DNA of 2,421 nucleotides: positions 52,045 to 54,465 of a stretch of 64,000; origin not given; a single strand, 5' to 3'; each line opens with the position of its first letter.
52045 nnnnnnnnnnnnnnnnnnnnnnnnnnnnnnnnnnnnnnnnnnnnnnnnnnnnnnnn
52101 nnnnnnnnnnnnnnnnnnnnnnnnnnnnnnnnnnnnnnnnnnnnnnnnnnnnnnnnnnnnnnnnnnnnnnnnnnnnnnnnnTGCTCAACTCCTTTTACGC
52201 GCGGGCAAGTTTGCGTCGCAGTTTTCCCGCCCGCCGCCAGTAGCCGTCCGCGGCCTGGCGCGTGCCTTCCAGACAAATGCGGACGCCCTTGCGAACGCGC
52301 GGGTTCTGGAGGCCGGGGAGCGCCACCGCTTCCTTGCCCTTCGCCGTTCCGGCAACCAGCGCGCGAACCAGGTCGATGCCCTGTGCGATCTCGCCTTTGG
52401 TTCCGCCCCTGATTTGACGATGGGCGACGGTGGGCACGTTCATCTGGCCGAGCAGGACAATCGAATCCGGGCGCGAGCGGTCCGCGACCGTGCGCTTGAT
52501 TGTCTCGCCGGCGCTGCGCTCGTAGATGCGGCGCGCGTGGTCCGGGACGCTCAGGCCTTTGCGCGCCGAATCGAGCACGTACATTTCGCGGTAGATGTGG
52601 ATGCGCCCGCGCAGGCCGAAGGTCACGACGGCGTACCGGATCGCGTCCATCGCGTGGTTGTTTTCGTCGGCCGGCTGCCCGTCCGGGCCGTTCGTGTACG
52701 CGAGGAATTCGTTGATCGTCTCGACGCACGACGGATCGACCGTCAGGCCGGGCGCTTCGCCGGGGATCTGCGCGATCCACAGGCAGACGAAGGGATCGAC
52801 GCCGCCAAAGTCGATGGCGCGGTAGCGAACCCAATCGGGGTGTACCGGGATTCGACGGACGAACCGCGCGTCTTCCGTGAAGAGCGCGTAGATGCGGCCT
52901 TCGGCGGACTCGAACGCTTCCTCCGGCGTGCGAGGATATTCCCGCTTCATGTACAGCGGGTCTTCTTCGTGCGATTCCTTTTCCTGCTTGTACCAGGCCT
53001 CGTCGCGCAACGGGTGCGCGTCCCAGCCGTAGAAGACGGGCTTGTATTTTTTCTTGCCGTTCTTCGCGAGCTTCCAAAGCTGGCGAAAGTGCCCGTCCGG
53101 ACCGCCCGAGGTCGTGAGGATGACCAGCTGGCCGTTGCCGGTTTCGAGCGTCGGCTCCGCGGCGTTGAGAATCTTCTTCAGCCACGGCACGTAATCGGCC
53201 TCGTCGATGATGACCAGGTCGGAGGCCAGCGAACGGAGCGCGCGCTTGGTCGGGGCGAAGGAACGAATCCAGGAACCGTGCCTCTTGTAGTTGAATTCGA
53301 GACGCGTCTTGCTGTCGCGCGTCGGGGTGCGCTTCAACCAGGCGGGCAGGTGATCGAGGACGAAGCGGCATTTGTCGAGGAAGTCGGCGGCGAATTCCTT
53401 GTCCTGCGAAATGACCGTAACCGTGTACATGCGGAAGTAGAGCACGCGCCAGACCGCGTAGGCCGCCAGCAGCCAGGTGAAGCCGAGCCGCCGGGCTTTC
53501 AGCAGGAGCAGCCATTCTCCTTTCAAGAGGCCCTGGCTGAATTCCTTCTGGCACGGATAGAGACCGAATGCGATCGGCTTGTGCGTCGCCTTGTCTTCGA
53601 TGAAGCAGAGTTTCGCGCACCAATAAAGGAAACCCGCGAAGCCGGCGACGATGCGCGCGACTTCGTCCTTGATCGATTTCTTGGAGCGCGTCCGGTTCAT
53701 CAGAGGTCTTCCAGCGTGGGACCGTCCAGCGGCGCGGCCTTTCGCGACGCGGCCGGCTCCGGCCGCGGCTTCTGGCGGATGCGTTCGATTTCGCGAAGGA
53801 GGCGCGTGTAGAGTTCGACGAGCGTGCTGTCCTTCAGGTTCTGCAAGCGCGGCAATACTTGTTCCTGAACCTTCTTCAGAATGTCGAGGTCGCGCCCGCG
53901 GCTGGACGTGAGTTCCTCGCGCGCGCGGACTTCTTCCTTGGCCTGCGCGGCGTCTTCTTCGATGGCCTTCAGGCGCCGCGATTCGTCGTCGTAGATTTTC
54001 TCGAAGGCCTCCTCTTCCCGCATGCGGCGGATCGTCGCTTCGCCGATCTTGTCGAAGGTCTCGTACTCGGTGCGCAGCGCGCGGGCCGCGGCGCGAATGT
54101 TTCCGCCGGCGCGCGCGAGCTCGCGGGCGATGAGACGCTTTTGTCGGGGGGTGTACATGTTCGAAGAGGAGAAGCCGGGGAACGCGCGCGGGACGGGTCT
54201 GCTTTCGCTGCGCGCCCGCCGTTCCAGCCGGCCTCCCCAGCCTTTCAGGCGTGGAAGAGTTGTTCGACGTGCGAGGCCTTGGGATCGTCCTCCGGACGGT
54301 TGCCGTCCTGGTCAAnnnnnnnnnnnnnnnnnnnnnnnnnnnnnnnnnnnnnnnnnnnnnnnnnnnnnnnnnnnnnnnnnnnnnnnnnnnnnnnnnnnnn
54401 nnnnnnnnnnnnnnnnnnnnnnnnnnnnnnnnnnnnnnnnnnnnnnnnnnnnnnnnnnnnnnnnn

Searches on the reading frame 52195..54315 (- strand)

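Call 18: search_protein_families(library=phrogs, max_evalue=0.01, proteins=[window:52195-54315:-])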
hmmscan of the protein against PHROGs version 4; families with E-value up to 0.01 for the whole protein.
window:52195-54315:- (706 aa): 9 families
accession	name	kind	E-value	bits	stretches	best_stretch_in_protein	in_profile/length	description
phrog_2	-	head and packaging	1.8e-28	100.8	1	243-599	258-524/807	terminase large subunit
phrog_5989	-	head and packaging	1e-11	45.6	1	230-378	122-265/347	terminase large subunit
phrog_5653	-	head and packaging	7.3e-10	39.9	1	525-572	133-186/199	terminase large subunit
phrog_7579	-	head and packaging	1.4e-09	38.5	1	271-448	22-192/239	terminase large subunit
phrog_6672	-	head and packaging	1.7e-08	35.1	1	524-565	80-128/145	terminase large subunit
phrog_26724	-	unknown function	1.8e-08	35.2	1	235-349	19-130/192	-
phrog_10250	-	head and packaging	2.4e-07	31.7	1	526-566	170-215/228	terminase large subunit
phrog_9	-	head and packaging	2.6e-07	30.9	1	295-426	254-390/812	terminase large subunit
phrog_36964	-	head and packaging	4.4e-05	22.7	1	281-443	436-611/890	terminase large subunit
